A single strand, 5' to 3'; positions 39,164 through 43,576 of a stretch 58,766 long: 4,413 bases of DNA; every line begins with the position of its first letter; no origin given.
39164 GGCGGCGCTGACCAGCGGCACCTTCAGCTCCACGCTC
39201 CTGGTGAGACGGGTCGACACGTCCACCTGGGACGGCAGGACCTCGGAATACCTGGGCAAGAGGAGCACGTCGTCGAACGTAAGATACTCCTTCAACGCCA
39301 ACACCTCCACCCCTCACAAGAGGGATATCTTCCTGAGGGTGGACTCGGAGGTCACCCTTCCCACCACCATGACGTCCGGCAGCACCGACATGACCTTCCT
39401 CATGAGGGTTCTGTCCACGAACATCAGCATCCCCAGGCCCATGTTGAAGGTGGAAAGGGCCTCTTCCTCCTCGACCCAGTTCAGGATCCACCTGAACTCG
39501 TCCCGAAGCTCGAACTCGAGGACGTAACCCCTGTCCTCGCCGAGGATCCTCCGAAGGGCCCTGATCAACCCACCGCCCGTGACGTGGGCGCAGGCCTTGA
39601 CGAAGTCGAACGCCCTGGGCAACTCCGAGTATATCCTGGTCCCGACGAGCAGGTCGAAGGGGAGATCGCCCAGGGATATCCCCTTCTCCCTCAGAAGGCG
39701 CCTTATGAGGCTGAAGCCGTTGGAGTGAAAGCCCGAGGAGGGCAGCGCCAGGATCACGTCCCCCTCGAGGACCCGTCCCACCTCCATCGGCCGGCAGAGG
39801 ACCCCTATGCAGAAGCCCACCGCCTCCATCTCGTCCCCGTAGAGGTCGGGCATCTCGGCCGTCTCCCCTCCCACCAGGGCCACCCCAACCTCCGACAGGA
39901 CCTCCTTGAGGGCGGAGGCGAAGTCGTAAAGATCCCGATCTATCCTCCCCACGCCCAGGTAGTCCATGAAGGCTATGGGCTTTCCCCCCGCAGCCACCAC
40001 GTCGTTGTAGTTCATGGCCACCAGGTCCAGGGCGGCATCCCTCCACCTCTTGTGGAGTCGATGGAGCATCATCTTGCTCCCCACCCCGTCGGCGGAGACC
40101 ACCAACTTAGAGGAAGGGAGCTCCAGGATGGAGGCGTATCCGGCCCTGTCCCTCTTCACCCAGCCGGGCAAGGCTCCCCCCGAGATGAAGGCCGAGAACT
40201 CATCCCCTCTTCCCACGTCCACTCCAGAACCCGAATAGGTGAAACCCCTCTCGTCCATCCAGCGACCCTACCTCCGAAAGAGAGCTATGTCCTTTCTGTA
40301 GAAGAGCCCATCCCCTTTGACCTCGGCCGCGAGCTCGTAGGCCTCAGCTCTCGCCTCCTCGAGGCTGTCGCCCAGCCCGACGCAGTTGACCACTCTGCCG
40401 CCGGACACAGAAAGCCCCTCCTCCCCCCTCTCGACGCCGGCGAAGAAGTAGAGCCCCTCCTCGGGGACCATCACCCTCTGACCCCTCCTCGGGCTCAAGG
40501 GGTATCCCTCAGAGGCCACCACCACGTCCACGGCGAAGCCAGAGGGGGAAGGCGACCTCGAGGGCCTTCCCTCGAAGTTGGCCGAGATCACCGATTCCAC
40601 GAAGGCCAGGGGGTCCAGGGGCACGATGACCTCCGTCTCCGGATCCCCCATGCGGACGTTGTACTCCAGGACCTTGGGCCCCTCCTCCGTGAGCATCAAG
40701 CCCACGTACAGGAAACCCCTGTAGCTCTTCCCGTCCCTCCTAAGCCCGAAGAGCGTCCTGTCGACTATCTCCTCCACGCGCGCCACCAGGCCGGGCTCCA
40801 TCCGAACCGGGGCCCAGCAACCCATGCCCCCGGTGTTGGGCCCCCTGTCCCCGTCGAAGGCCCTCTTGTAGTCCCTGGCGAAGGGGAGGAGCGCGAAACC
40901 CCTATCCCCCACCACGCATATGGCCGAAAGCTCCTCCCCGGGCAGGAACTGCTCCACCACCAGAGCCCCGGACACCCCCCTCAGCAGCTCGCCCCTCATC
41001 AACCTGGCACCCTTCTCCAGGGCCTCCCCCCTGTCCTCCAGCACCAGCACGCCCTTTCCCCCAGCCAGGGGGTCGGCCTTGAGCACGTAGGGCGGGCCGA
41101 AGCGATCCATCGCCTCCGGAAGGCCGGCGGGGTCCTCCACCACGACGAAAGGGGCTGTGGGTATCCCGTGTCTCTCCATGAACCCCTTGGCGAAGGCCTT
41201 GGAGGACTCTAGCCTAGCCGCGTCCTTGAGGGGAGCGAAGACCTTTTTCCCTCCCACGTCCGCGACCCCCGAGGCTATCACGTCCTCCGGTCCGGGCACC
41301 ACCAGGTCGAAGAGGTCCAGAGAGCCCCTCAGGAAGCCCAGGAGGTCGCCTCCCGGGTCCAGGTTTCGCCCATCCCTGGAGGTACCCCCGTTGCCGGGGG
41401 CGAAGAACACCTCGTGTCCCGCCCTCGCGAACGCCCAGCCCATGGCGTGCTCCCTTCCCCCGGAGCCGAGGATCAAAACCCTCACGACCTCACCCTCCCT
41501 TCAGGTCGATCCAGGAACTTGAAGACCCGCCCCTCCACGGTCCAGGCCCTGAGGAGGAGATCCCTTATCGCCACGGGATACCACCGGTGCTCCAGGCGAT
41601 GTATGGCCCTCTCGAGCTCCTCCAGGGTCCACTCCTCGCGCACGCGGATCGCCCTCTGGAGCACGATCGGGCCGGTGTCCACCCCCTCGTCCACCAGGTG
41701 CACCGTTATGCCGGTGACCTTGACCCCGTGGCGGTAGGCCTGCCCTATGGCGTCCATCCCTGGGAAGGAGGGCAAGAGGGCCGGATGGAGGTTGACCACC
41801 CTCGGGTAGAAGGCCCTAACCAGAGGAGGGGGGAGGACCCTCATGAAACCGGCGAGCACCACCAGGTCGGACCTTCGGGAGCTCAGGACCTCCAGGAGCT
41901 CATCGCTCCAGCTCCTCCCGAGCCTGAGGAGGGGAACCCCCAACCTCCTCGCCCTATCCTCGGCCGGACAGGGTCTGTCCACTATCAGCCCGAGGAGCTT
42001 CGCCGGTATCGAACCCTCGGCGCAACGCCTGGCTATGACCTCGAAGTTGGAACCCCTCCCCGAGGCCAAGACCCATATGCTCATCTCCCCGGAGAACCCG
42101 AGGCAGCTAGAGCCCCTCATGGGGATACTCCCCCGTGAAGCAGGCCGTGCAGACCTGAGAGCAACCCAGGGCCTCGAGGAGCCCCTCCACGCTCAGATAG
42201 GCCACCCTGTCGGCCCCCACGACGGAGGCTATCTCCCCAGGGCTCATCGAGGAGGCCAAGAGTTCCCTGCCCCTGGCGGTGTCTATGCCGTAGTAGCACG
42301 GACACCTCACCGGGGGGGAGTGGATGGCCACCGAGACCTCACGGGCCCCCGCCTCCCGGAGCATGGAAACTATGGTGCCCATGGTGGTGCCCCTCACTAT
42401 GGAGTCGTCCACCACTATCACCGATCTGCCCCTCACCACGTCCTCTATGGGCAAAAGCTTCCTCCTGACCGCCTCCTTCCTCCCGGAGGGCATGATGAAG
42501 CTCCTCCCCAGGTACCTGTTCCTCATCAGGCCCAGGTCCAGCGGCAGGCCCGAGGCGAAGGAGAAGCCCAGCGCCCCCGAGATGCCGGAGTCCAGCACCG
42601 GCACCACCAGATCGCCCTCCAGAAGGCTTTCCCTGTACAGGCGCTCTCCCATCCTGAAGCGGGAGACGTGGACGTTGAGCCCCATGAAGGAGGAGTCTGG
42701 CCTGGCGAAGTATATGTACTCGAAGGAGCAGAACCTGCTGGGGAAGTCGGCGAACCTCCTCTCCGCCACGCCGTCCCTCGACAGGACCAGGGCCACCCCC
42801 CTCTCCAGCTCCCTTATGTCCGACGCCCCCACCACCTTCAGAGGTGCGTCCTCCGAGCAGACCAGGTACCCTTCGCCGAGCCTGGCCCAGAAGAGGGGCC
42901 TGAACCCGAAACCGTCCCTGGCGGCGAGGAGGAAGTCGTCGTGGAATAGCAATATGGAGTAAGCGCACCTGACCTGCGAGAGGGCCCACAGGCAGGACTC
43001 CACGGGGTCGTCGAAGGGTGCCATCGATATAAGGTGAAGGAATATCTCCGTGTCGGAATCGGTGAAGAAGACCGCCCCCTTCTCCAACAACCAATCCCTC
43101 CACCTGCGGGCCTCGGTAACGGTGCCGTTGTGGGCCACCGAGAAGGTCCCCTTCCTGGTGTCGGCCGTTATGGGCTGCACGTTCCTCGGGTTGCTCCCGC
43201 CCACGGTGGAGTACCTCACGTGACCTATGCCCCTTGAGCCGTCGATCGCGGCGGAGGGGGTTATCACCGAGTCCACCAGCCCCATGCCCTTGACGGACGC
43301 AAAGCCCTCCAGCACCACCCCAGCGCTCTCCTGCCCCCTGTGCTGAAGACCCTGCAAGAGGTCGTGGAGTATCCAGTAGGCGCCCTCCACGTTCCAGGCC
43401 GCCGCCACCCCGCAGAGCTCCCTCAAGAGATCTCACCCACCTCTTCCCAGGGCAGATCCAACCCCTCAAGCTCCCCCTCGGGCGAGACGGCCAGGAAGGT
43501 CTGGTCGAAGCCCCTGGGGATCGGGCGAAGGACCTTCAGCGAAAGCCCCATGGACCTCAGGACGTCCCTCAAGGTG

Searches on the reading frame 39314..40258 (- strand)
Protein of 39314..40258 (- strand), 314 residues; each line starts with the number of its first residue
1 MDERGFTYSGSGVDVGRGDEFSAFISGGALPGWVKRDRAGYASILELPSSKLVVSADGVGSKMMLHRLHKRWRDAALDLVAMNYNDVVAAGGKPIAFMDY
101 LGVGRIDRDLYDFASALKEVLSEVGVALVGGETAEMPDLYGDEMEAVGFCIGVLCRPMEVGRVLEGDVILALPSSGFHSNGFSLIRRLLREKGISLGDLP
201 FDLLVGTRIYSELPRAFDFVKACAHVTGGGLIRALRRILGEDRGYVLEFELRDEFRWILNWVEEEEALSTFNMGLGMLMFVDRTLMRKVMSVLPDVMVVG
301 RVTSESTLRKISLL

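Call 61: search_protein_families(library=pfam, proteins=[window:39314-40258:-], max_evalue=0.00001)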
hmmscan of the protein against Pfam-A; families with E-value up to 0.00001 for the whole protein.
window:39314-40258:- (314 aa): 2 families
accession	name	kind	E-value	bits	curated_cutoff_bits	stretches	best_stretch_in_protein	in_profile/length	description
PF02769.27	AIRS_C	-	2.3e-19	70.5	23.1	1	165-306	2-149/156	AIR synthase related protein, C-terminal domain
PF00586.29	AIRS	-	2.4e-19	70.3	24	1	43-153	5-111/112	AIR synthase related protein, N-terminal domain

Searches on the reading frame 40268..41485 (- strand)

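Call 61: search_protein_families(library=pfam, proteins=[window:40268-41485:-], max_evalue=0.00001)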
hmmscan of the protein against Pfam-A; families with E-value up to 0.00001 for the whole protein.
window:40268-41485:- (405 aa): 4 families
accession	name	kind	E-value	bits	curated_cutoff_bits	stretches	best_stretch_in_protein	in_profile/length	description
PF01071.24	GARS_A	-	5.3e-57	193.2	27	1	94-284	1-194/194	Phosphoribosylglycinamide synthetase, ATP-grasp (A) domain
PF02843.22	GARS_C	-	5.5e-21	75.1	34.8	1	318-401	1-90/92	Phosphoribosylglycinamide synthetase, C domain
PF02844.21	GARS_N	-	1.9e-17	64.3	29.5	1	1-93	1-100/100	Phosphoribosylglycinamide synthetase, N domain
PF02222.28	ATP-grasp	-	9.3e-08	32.4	27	1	102-208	2-105/179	ATP-grasp domain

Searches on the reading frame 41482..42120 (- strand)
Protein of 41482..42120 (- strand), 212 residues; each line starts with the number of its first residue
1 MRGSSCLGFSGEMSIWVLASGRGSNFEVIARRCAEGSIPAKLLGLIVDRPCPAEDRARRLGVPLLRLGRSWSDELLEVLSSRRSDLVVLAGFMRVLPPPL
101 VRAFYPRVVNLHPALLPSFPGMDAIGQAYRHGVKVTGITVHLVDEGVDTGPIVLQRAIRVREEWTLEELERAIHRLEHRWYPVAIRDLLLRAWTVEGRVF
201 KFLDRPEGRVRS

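Call 61: search_protein_families(library=pfam, proteins=[window:41482-42120:-], max_evalue=0.00001)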
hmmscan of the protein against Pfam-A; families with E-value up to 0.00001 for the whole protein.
window:41482-42120:- (212 aa): 1 family
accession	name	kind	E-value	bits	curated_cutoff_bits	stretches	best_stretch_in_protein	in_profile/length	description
PF00551.24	Formyl_trans_N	-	3.6e-42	144.6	26.1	1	14-185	2-181/181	Formyl transferase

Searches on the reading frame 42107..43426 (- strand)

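Call 61: search_protein_families(library=pfam, proteins=[window:42107-43426:-], max_evalue=0.00001)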
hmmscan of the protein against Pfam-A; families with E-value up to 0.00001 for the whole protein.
window:42107-43426:- (439 aa): 2 families
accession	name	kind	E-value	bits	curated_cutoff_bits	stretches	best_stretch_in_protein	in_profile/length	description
PF13537.11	GATase_7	-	8.6e-15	55.3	25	1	79-196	9-121/123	Glutamine amidotransferase domain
PF13522.11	GATase_6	-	2.3e-14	54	27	1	62-192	9-130/130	Glutamine amidotransferase domain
